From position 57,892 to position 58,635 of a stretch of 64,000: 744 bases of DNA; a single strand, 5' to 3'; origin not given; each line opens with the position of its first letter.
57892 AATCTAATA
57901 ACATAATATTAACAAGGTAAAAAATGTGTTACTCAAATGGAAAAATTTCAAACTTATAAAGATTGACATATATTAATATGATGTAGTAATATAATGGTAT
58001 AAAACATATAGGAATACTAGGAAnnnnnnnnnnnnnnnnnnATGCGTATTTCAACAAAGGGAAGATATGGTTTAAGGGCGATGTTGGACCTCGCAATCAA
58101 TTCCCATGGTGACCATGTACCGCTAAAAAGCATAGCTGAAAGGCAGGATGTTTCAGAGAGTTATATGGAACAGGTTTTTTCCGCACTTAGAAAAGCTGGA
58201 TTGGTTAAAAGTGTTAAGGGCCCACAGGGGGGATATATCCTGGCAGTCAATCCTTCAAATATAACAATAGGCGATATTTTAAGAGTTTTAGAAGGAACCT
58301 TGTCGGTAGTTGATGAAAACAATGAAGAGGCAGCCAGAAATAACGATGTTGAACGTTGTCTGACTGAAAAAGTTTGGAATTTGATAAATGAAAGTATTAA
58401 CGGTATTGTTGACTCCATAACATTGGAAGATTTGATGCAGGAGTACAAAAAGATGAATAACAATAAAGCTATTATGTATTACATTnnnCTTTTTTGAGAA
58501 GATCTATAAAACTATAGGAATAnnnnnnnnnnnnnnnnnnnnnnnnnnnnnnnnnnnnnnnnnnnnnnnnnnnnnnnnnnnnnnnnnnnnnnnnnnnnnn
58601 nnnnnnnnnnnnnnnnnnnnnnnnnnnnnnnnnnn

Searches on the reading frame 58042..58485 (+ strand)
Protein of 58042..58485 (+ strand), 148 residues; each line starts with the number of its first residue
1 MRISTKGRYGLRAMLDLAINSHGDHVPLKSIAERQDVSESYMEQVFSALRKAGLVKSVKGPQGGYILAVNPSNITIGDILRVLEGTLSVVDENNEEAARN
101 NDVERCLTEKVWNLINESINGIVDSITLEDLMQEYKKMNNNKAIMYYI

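Call 11: search_protein_families(library=ncbifam, proteins=[window:58042-58485:+])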
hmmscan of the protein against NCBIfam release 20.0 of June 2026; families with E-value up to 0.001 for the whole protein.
window:58042-58485:+ (148 aa): 7 families
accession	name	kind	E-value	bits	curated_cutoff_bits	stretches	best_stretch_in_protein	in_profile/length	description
NF047409.1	Cys_reg_CymR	equivalog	1.7e-44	151.3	195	1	1-148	1-139/139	cysteine metabolism transcriptional regulator CymR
TIGR00738.1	rrf2_super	superfamily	1.1e-41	141.8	73.3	1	1-133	1-132/132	Rrf2 family transcriptional regulator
TIGR02010.1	IscR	equivalog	3.4e-38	130.5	207.55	1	1-135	1-133/135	Fe-S cluster assembly transcriptional regulator IscR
NF008110.0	PRK10857.1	equivalog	5.5e-34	117.3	275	1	1-134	1-132/164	Fe-S cluster assembly transcriptional regulator IscR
TIGR02944.1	suf_reg_Xantho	equivalog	1.4e-17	64.3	110.65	1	2-131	3-130/130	SUF system Fe-S cluster assembly regulator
NF008240.0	PRK11014.1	equivalog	3.8e-14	52.9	182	1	5-138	5-134/141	nitric oxide-sensing transcriptional repressor NsrR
NF008886.0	PRK11920.1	equivalog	5.1e-14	52.2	193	1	1-141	1-140/153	iron-responsive transcriptional regulator RirA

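Call 25: find_encoding_contigs(protein=window:58042-58485:+, flank=10000, max_places=10)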
Protein window:58042-58485:+ (148 aa): 2 contigs read that carry it; 2 places shown.
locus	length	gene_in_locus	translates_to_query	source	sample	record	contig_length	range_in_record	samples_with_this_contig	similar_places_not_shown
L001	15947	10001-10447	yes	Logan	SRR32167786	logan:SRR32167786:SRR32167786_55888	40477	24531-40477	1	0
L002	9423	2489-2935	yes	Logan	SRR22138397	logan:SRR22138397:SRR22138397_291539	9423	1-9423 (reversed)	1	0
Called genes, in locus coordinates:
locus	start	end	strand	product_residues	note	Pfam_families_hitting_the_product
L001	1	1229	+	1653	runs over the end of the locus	PF12458:DUF3686, PF25472:DUF7902, PF00004:AAA (weak)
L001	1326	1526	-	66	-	PF04024:PspC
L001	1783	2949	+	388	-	-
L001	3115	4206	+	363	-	PF00072:Response_reg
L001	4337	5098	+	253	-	PF00404:Dockerin_1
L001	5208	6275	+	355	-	PF00155:Aminotran_1_2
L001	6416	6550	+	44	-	-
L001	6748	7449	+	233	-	PF00072:Response_reg, PF20161:VpsR (weak), PF00486:Trans_reg_C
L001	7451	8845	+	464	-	PF00672:HAMP, PF00512:HisKA, PF02518:HATPase_c, PF13589:HATPase_c_3 (weak)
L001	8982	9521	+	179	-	PF10080:FtrD-like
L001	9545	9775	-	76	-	-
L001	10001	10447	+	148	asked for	PF02082:Rrf2, PF03444:WHD_HrcA (weak)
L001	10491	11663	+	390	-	PF01053:Cys_Met_Meta_PP, PF00155:Aminotran_1_2 (weak)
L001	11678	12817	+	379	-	PF01053:Cys_Met_Meta_PP, PF00266:Aminotran_5 (faint), PF02347:GDC-P (weak)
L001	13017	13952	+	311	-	PF00291:PALP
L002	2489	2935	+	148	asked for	PF02082:Rrf2, PF03444:WHD_HrcA (weak)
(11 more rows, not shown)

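Call 26: search_solved_structures(query=window:58042-58485:+, show_alignments=3)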
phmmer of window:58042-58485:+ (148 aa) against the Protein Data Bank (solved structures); distinct sequences matched with E-value up to 0.001: 13.
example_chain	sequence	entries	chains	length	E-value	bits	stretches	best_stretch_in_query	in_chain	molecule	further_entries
4cic_A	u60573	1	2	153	8.4e-38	132.8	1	1-148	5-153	TRANSCRIPTIONAL REGULATOR, BADM/RRF2 FAMILY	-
4hf0_A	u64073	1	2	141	1.4e-29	106.2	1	1-133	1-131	HTH-type transcriptional regulator IscR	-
4hf1_A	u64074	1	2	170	1.6e-29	106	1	1-135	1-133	HTH-type transcriptional regulator IscR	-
2y75_A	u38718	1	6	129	6.2e-29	104.1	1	1-132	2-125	HTH-TYPE TRANSCRIPTIONAL REGULATOR CYMR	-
4chu_A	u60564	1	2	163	8e-29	103.8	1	2-135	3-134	HTH-TYPE TRANSCRIPTIONAL REGULATOR ISCR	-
4hf2_A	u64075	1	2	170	1.1e-28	103.3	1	1-135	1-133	HTH-type transcriptional regulator IscR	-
3lwf_A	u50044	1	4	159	2.2e-26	95.9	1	1-148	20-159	Putative transcriptional regulator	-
3t8r_A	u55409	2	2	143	1e-23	87.2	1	1-147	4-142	Staphylococcus aureus CymR | Staphylococcus aureus CymR (oxidized form)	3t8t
7zpn_A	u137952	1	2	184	6.6e-21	78.1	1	2-130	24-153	HTH-type transcriptional regulator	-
6hsd_A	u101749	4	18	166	3e-09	40.4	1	22-86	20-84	Rrf2 family transcriptional regulator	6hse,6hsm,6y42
6y45_A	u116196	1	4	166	4.2e-09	39.9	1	22-86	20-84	Rrf2 family transcriptional regulator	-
5n08_A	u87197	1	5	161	1.3e-05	28.7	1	7-131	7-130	HTH-type transcriptional repressor NsrR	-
5n07_A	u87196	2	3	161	5.1e-05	26.7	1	7-131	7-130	HTH-type transcriptional repressor NsrR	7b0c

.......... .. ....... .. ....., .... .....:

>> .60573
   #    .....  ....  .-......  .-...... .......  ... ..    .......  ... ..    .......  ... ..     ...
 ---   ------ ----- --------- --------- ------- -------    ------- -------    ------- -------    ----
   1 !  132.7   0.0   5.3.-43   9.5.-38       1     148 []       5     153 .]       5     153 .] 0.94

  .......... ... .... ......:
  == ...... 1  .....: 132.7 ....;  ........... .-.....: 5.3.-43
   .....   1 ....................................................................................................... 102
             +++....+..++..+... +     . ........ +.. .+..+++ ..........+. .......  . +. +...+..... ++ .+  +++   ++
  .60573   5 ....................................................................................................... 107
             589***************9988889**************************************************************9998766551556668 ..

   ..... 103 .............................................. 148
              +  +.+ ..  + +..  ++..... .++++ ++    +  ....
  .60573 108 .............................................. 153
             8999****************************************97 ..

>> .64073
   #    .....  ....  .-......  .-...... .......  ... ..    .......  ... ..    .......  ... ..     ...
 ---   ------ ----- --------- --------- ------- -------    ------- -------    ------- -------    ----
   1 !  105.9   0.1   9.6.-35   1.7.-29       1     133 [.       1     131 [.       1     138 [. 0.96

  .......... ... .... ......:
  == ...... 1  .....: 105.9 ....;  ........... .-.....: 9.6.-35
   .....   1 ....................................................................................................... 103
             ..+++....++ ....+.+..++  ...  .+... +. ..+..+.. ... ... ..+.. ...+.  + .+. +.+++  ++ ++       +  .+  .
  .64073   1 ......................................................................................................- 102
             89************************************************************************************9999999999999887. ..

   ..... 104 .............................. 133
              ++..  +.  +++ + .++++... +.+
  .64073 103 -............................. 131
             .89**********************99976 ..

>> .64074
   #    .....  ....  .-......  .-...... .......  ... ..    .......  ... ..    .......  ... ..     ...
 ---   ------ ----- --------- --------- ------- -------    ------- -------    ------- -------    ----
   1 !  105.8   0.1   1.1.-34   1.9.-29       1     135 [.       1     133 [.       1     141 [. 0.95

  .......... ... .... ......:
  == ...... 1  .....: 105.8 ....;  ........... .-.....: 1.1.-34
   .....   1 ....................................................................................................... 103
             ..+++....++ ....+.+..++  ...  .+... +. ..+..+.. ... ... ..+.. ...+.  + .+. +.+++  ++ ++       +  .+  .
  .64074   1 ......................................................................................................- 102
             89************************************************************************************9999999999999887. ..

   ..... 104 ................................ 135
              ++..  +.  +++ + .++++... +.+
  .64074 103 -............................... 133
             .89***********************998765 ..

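Call 27: find_homologous_proteins(query=window:58042-58485:+, max_evalue=1e-20)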
Query window:58042-58485:+ (148 aa): 4028 proteins with E <= 1e-20 among 4158 candidates; the best 120 are listed.
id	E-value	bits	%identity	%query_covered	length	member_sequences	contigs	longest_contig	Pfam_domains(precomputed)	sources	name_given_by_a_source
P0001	1.0e-89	316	100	100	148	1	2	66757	PF02082.27,PF03444.22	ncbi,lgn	ncbi:MAG: RrF2 family transcriptional regulator [Bacillota bacterium]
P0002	6.7e-61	222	70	100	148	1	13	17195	PF02082.27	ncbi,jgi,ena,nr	ncbi:MAG TPA: Rrf2 family transcriptional regulator [Clostridium sp.]|jgi:Rrf2 family cysteine metab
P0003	2.3e-60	221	70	100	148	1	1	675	PF02082.27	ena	-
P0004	8.0e-60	219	68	100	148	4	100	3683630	PF02082.27,PF03444.22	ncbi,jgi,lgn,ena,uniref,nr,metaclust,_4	ncbi:MAG TPA: Rrf2 family transcriptional regulator [Ruminiclostridium sp.]|jgi:Rrf2 family protein|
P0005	2.5e-59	217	70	100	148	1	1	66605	PF02082.27,PF03444.22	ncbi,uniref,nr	ncbi:Rrf2 family transcriptional regulator [Herbivorax sp. ANBcel31]|uniref:RrF2 family transcriptio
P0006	2.9e-59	217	68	100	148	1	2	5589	PF02082.27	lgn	-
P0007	9.1e-59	215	68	100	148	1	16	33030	PF02082.27,PF03444.22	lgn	-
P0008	1.1e-58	215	67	100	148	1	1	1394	PF02082.27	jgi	jgi:Rrf2 family transcriptional regulator, cysteine metabolism repressor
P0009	1.1e-58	215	66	100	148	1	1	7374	PF02082.27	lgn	-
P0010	1.3e-58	215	69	100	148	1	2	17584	PF02082.27,PF03444.22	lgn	-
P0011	2.6e-58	214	70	100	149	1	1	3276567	PF02082.27,PF03444.22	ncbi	ncbi:UNVERIFIED_CONTAM: BadM/Rrf2 family transcriptional regulator [Acetivibrio alkalicellulosi]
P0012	4.9e-58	213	66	100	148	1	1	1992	PF02082.27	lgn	-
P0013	6.3e-58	213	68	100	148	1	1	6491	PF02082.27,PF03444.22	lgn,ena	-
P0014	1.0e-57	212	66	100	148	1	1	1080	PF02082.27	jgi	jgi:Rrf2 family transcriptional regulator, cysteine metabolism repressor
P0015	1.3e-57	212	69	100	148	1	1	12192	PF02082.27,PF03444.22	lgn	-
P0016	1.8e-57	211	66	100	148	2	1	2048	PF02082.27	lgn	-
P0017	3.6e-57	210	66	100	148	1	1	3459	PF02082.27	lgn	-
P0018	4.7e-57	210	68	100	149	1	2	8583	PF02082.27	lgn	-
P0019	5.3e-57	210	66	100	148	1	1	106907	PF02082.27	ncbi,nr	ncbi:MAG: Rrf2 family transcriptional regulator [Clostridia bacterium]|nr:Rrf2 family transcriptiona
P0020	5.3e-57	210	65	100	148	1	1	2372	PF02082.27,PF03444.22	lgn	-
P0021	6.6e-57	209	67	100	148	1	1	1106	PF02082.27,PF03444.22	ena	-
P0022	7.5e-57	209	68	100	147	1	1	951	PF02082.27,PF03444.22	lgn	-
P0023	8.9e-57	209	68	100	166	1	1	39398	PF02082.27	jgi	-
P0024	9.1e-57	209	66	100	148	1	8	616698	PF02082.27,PF03444.22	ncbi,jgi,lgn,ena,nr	ncbi:MAG: Rrf2 family transcriptional regulator [Clostridia bacterium BRH_c25]|nr:MAG: Rrf2 family t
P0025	1.2e-56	209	67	100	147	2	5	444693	PF02082.27,PF03444.22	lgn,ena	-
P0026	1.3e-56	208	66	100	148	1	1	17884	PF02082.27,PF03444.22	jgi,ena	-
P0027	1.3e-56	208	65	100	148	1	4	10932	PF02082.27,PF03444.22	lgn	-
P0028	1.5e-56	208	65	100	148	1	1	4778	PF02082.27,PF03444.22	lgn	-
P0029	1.5e-56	208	66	100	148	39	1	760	PF02082.27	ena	-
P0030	1.6e-56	208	68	100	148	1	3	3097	PF02082.27,PF03444.22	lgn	-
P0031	1.8e-56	208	66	100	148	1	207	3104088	PF02082.27,PF03444.22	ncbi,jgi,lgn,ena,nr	ncbi:MAG: Rrf2 family transcriptional regulator [Clostridium sp.]|jgi:Rrf2 family cysteine metabolis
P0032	1.8e-56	208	68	100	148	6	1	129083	PF02082.27,PF03444.22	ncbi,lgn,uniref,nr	ncbi:Rrf2 family protein [Caldicoprobacter guelmensis]|uniref:RrF2 family transcriptional regulator 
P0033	2.0e-56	208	64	100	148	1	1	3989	PF02082.27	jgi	jgi:Rrf2 family protein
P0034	2.1e-56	208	67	100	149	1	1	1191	PF02082.27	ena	-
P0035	2.3e-56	208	64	100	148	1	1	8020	PF02082.27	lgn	-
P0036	2.3e-56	208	68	100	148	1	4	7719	PF02082.27,PF03444.22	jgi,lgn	jgi:Rrf2 family protein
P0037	2.8e-56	207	66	100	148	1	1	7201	PF02082.27,PF03444.22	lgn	-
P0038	3.2e-56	207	64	100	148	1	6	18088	PF02082.27,PF03444.22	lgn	-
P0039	4.1e-56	207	65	100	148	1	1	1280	PF02082.27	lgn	-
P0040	4.1e-56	207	64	100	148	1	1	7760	PF02082.27,PF03444.22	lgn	-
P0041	4.3e-56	207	68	100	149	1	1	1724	PF02082.27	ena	-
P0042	4.7e-56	207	65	100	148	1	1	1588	PF02082.27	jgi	jgi:Rrf2 family transcriptional regulator, cysteine metabolism repressor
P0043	5.8e-56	206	65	100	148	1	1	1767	PF02082.27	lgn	-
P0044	6.7e-56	206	66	100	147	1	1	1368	PF02082.27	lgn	-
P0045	7.0e-56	206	66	100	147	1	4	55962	PF02082.27,PF03444.22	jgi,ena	-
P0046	7.3e-56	206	66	100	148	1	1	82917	PF02082.27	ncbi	ncbi:MAG: RrF2 family transcriptional regulator [Clostridia bacterium]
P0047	7.3e-56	206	65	100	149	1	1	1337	PF02082.27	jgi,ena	-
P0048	7.6e-56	206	65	100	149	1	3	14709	PF02082.27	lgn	-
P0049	7.9e-56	206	66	100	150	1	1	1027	PF02082.27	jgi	-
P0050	8.0e-56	206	66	100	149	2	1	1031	PF02082.27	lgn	-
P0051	8.6e-56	206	64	100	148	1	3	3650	PF02082.27,PF03444.22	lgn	-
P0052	8.9e-56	206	66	100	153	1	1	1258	PF02082.27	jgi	jgi:Rrf2 family protein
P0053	8.9e-56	206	68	100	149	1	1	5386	PF02082.27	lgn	-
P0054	9.2e-56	206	64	100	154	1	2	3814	PF02082.27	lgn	-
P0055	1.0e-55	205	65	100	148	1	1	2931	PF02082.27,PF03444.22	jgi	jgi:Rrf2 family protein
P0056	1.1e-55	205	68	100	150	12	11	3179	PF02082.27,PF03444.22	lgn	-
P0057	1.1e-55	205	69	100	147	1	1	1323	PF02082.27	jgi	jgi:Rrf2 family protein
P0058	1.2e-55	205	64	100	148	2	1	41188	PF02082.27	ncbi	-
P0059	1.2e-55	205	66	100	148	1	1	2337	PF02082.27,PF03444.22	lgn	-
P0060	1.3e-55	205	63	100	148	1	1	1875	PF02082.27,PF03444.22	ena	-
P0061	1.5e-55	205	62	100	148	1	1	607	PF02082.27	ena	-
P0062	1.7e-55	205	64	100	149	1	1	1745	PF02082.27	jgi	jgi:Rrf2 family protein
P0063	1.9e-55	205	65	100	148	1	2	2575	PF02082.27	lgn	-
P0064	2.1e-55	204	64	100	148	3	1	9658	PF02082.27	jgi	jgi:Rrf2 family transcriptional regulator, cysteine metabolism repressor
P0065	2.2e-55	204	64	100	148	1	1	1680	PF02082.27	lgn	-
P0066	2.6e-55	204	64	100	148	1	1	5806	PF02082.27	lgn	-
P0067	2.7e-55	204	66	100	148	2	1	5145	PF02082.27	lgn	-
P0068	2.8e-55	204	64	100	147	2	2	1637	PF02082.27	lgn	-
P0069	4.1e-55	204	69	100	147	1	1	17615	PF02082.27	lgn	-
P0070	5.4e-55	203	64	100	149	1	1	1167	PF02082.27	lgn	-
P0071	5.4e-55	203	65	100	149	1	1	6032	PF02082.27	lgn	-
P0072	5.6e-55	203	64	100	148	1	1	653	PF02082.27,PF03444.22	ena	-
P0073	5.9e-55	203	69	100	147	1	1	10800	PF02082.27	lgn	-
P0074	6.2e-55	203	62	100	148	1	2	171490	PF02082.27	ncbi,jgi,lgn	ncbi:MAG: RrF2 family transcriptional regulator [Acetivibrionales bacterium]|jgi:Rrf2 family cystein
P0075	6.4e-55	203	67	100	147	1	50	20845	PF02082.27,PF03444.22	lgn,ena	-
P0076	6.7e-55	203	64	100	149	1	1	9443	PF02082.27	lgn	-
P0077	8.0e-55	203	66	100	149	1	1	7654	PF02082.27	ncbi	-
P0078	8.1e-55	203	64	100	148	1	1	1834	PF02082.27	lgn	-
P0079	8.3e-55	203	66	100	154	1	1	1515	PF02082.27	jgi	jgi:Rrf2 family protein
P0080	8.4e-55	203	65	100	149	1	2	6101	PF02082.27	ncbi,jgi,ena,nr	ncbi:MAG: Rrf2 family transcriptional regulator [Clostridiaceae bacterium]|nr:Rrf2 family transcript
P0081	8.9e-55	202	65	100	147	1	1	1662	PF02082.27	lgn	-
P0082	9.8e-55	202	67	100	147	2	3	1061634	PF02082.27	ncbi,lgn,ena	-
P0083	1.2e-54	202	62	100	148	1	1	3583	PF02082.27,PF03444.22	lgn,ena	-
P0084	1.3e-54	202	63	100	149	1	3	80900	PF02082.27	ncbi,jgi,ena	-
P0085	1.3e-54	202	66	100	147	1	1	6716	PF02082.27,PF03444.22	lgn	-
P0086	1.3e-54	202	66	100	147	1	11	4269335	PF02082.27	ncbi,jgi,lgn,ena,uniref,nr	ncbi:RrF2 family transcriptional regulator [Acetivibrio mesophilus]|uniref:Rrf2 family transcription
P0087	1.3e-54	202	64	100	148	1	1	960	PF02082.27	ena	-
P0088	1.5e-54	202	64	100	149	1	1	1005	PF02082.27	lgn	-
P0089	1.5e-54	202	64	100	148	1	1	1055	PF02082.27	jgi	jgi:Rrf2 family protein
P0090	1.5e-54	202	64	100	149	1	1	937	PF02082.27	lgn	-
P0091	1.6e-54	202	63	100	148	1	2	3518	PF02082.27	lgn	-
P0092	1.7e-54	202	66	100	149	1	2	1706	PF02082.27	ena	-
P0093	1.8e-54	201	64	100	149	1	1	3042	PF02082.27,PF03444.22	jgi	-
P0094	1.8e-54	201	66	100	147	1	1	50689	PF02082.27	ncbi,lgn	-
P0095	1.8e-54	201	66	100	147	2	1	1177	PF02082.27,PF03444.22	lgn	-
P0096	2.0e-54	201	65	100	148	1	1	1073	PF02082.27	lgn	-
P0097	2.1e-54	201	63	100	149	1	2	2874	PF02082.27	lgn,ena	-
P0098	2.2e-54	201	66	100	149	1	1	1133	PF02082.27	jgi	jgi:Rrf2 family protein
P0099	2.5e-54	201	64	100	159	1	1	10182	PF02082.27,PF03444.22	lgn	-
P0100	2.6e-54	201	66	100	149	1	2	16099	PF02082.27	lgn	-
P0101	2.8e-54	201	65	100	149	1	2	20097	PF02082.27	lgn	-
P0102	3.0e-54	201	63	100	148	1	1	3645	PF02082.27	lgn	-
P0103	3.1e-54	201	68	100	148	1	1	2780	PF02082.27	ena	-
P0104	3.2e-54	201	66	100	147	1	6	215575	PF02082.27,PF03444.22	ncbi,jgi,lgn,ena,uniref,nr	ncbi:RrF2 family transcriptional regulator [Lutispora thermophila]|uniref:Transcriptional regulator,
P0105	3.3e-54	201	66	100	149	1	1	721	PF02082.27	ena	-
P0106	3.3e-54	201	66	100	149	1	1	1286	PF02082.27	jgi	jgi:Rrf2 family protein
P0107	3.3e-54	201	66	100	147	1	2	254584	PF02082.27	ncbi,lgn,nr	ncbi:MAG: RrF2 family transcriptional regulator [Syntrophomonadaceae bacterium]|nr:RrF2 family trans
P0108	3.4e-54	201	63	100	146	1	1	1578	PF02082.27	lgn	-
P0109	3.5e-54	201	63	100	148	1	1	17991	PF02082.27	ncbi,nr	ncbi:MAG: Rrf2 family transcriptional regulator [Bacillota bacterium]|nr:Rrf2 family transcriptional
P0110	3.6e-54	200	64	100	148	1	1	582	PF02082.27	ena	-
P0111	3.9e-54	200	65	100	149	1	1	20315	PF02082.27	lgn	-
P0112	4.0e-54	200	68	100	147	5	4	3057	PF02082.27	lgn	-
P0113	4.0e-54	200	69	100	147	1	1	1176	PF02082.27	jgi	jgi:Rrf2 family protein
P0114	4.5e-54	200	62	100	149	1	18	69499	PF02082.27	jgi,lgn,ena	-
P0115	4.5e-54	200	66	100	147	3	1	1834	PF02082.27,PF03444.22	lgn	-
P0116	4.6e-54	200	64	100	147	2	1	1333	PF02082.27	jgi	jgi:Rrf2 family protein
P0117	4.8e-54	200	66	100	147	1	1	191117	PF02082.27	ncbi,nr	ncbi:MAG: RrF2 family transcriptional regulator [Clostridia bacterium]|nr:RrF2 family transcriptiona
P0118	4.8e-54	200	64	100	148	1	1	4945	PF02082.27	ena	-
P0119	5.7e-54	200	62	100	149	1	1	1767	PF02082.27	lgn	-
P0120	6.2e-54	200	64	100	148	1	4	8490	PF02082.27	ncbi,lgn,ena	-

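Call 28: find_related_loci(query=window:58042-58485:+, collection=genome_contigs, flank=6000)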
Query window:58042-58485:+ (148 aa) in genome_contigs; peptide patterns used: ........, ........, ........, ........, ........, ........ (x = any residue, [..] = any of these).
321 stretches matched a pattern; 249 encode a relative of the query (tblastn E <= 1e-3); the best 80 are kept; 80 distinct loci.
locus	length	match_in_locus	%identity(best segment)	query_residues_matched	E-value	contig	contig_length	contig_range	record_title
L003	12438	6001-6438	70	1-148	1e-66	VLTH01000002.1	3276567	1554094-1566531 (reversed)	UNVERIFIED_CONTAM: Acetivibrio alkalicellulosi strain DSM 17461 CloalDRAFT_CAG.2, whole genome shotgun sequence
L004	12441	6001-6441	66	1-148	1e-61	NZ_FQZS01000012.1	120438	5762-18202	Lutispora thermophila DSM 19022, whole genome shotgun sequence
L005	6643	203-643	66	1-148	9e-61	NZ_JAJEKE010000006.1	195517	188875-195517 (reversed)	Lutispora saccharofermentans strain m25 6, whole genome shotgun sequence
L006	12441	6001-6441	67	1-148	4e-60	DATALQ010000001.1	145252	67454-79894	MAG TPA_asm: Clostridia bacterium isolate SMAG_U6968 k141_285917, whole genome shotgun sequence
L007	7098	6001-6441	66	1-148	2e-59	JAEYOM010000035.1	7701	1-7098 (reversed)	MAG: Bacillota bacterium isolate OH_CBB_152 k127_489941, whole genome shotgun sequence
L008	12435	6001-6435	64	1-148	2e-59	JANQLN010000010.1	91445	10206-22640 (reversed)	MAG: Clostridia bacterium isolate PL25a_bin.60 k99_2870217, whole genome shotgun sequence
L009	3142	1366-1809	62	1-148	4e-59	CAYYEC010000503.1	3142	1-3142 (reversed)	MAG TPA_asm: uncultured Eubacteriales bacterium isolate binchicken_co178_180 genome assembly, contig: NODE_36596_length_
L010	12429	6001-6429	66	5-148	1e-58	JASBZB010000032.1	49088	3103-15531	MAG: Clostridiaceae bacterium isolate bin-6 c_000000000802, whole genome shotgun sequence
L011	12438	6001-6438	61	1-148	9e-54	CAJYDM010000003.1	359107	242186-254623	MAG: Syntrophomonas sp. DTU019 isolate UFZ-1H11 genome assembly, contig: 3, whole genome shotgun sequence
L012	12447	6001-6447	54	1-148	7e-52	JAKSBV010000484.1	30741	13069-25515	MAG: Bacillota bacterium isolate MAG.222 k141_893277, whole genome shotgun sequence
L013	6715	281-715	58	1-148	3e-51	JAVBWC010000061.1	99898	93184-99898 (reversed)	MAG: Clostridiaceae bacterium isolate ZNE14_Bin52 all_Scaff015367, whole genome shotgun sequence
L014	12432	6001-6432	55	1-148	4e-50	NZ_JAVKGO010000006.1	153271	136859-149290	Serpentinicella sp. ANB-PHB4 NODE_6_length_153271_cov_143.222665, whole genome shotgun sequence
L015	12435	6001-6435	56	1-148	5e-50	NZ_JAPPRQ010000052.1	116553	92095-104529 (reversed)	Clostridium sp. ZS2-4 soapdenovo_K_127_52, whole genome shotgun sequence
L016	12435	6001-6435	57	1-148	2e-49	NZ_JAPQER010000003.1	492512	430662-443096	Clostridium aestuarii strain HY-45-18 spades_K_17_127_3, whole genome shotgun sequence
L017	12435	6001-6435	57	1-148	1e-48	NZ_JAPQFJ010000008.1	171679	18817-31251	Clostridium brassicae strain ZC22-4 spades_K_17_127_8, whole genome shotgun sequence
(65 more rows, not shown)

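Call 37: find_encoding_contigs(protein=P0004, flank=7000, max_places=4)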
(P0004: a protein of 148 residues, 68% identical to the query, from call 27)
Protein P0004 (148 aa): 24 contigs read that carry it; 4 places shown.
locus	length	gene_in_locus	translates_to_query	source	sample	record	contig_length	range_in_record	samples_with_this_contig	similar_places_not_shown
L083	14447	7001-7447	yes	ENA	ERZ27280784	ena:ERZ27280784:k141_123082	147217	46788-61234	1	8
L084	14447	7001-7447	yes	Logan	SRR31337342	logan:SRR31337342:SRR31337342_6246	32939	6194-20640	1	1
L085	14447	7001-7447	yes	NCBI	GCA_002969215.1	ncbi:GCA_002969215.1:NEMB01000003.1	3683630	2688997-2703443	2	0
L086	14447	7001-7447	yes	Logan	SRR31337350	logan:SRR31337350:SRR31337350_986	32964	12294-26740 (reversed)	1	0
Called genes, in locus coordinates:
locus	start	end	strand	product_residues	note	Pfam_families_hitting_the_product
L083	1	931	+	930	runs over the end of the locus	PF00133:tRNA-synt_1, PF09334:tRNA-synt_1g, PF13603:tRNA-synt_1_2, PF01406:tRNA-synt_1e, PF01921:tRNA-synt_1f (weak), PF09334:tRNA-synt_1g (weak), PF08264:Anticodon_1, PF06827:zf-FPG_IleRS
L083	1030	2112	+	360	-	PF00465:Fe-ADH (weak), PF13685:Fe-ADH_2 (weak), PF01761:DHQ_synthase, PF24621:DHQS_C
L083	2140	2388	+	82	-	PF21699:TM1266-like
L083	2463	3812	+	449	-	PF11823:Se_S_carrier, PF04055:Radical_SAM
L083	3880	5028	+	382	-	PF00266:Aminotran_5, PF01212:Beta_elim_lyase, PF00155:Aminotran_1_2 (weak), PF01041:DegT_DnrJ_EryC1, PF01053:Cys_Met_Meta_PP (weak)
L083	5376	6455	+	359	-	PF11104:PilM_2, PF14450:FtsA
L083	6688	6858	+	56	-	-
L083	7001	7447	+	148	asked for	PF02082:Rrf2, PF03444:WHD_HrcA (faint)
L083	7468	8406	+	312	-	PF00291:PALP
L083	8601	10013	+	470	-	PF01943:Polysacc_synt (faint), PF01554:MatE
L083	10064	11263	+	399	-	PF07833:Cu_amine_oxidN1, PF14343:PrcB_C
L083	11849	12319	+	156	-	-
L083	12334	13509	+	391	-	PF05816:TelA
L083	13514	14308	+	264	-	-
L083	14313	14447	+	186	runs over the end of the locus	PF02342:TerD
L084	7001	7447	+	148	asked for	PF02082:Rrf2, PF03444:WHD_HrcA (faint)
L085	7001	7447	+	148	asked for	PF02082:Rrf2, PF03444:WHD_HrcA (faint)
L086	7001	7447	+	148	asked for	PF02082:Rrf2, PF03444:WHD_HrcA (faint)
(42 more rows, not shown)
